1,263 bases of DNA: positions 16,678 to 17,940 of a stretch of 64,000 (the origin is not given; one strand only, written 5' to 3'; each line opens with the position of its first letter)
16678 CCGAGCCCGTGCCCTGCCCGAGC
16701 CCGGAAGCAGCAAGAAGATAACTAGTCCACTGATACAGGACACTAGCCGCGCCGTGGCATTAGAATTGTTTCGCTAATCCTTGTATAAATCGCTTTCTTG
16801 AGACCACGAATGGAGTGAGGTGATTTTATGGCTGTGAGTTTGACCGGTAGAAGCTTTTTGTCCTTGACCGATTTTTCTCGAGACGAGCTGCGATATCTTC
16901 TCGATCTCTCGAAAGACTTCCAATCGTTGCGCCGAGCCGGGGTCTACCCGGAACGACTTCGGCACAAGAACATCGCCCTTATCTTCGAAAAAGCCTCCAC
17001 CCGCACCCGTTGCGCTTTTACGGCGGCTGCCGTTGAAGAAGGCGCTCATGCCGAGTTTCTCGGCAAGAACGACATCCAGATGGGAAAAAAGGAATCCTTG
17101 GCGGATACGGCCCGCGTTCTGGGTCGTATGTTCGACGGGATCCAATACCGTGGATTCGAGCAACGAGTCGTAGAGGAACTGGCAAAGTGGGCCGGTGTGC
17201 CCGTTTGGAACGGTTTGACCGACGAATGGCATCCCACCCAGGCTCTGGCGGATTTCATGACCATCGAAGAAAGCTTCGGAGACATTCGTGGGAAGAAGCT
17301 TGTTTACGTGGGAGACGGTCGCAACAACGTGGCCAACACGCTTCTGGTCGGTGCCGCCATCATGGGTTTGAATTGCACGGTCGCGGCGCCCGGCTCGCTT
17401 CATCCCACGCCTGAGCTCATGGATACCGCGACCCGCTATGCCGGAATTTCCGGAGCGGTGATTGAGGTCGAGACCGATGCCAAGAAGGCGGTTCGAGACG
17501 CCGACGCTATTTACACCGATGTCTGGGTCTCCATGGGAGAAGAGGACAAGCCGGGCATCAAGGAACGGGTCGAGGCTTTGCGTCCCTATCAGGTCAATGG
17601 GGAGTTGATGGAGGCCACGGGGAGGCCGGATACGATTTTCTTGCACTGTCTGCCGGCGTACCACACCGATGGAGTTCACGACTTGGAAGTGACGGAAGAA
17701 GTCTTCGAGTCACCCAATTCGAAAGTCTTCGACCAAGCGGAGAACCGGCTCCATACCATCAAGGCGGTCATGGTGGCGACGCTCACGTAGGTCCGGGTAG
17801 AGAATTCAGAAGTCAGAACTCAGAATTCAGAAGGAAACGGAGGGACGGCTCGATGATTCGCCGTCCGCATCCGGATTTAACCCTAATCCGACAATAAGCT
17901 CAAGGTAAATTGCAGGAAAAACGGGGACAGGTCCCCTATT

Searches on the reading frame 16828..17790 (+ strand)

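Call 68: search_protein_families(library=pfam, proteins=[window:16828-17790:+], max_evalue=0.00001)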
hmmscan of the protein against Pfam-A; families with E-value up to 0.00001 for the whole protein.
window:16828-17790:+ (320 aa): 2 families
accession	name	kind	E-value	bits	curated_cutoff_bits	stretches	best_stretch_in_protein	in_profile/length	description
PF00185.30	OTCace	-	3.8e-52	176.9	29.4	1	155-317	2-156/157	Aspartate/ornithine carbamoyltransferase, Asp/Orn binding domain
PF02729.26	OTCace_N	-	3.7e-47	160.6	29.9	1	8-148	1-148/148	Aspartate/ornithine carbamoyltransferase, carbamoyl-P binding domain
